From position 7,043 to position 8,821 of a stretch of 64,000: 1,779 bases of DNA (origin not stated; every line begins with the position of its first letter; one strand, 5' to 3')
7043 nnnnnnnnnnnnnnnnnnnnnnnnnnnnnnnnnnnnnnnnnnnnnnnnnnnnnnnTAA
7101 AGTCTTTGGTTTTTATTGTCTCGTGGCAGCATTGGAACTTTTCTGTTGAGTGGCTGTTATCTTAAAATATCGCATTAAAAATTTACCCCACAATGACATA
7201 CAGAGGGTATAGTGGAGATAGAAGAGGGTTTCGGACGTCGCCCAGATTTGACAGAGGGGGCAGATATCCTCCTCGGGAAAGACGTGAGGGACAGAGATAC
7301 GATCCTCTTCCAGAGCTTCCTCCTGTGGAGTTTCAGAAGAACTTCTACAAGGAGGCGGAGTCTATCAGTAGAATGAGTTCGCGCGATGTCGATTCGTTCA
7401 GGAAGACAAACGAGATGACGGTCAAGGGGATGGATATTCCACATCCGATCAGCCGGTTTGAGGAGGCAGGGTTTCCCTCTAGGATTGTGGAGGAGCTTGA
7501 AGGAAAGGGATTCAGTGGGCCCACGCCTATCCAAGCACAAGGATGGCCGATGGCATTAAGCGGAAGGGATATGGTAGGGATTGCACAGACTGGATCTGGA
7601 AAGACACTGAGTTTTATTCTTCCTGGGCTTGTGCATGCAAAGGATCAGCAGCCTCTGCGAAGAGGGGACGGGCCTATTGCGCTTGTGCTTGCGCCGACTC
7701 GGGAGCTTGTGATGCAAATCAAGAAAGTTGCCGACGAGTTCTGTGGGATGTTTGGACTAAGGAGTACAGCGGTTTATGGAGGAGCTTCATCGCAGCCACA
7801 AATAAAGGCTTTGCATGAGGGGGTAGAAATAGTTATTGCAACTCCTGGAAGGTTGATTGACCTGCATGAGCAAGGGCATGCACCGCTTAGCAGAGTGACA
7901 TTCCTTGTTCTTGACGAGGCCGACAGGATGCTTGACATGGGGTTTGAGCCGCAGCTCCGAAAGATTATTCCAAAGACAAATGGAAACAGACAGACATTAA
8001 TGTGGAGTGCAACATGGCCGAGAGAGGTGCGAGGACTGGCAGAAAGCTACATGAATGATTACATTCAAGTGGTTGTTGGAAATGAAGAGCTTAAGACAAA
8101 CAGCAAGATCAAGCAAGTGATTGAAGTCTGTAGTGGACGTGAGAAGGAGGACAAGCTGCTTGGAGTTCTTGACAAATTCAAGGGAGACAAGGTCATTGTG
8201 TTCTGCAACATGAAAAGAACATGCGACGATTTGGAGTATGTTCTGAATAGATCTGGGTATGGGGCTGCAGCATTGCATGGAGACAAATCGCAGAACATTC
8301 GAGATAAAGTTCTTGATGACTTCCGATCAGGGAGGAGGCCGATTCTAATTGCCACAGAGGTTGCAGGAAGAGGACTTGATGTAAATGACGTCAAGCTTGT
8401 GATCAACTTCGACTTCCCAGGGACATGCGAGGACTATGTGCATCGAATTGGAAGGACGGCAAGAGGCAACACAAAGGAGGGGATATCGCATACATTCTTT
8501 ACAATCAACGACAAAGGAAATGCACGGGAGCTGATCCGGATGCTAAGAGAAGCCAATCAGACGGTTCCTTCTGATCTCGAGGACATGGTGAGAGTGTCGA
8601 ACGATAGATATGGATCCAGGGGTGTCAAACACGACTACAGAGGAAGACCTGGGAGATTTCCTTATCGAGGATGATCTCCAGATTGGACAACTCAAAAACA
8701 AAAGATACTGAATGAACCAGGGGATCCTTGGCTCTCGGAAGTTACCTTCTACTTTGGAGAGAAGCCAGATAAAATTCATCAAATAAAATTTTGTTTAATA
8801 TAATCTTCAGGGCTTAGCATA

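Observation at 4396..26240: Family of three near-identical ultra-short introns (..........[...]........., 23-24 nt)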

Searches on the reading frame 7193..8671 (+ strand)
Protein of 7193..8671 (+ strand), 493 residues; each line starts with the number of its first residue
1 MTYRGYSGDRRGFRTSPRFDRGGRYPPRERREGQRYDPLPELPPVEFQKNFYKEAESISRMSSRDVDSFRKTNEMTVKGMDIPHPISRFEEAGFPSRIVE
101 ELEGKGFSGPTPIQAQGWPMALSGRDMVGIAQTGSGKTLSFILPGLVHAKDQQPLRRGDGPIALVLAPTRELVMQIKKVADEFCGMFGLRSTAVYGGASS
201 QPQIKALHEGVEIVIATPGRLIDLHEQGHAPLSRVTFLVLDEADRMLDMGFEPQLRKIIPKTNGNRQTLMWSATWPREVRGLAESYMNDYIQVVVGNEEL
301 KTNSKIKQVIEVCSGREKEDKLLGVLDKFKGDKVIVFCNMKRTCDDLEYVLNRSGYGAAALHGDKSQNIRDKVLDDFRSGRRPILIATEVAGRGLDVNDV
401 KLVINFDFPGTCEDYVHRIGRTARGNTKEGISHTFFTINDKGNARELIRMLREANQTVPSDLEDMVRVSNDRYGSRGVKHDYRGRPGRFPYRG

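Call 11: find_encoding_contigs(protein=window:7193-8671:+, flank=1000, max_places=4)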
Protein window:7193-8671:+ (493 aa): 3 contigs read that carry it; 1 place shown.
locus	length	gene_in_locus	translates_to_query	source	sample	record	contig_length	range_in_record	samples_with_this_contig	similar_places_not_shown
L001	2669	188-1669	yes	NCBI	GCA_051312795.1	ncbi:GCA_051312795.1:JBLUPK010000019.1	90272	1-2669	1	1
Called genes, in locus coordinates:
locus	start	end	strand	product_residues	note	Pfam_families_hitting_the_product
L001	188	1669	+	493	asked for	PF00270:DEAD, PF00271:Helicase_C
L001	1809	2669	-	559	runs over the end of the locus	PF23613:ELP3_N, PF04055:Radical_SAM, PF16199:Radical_SAM_C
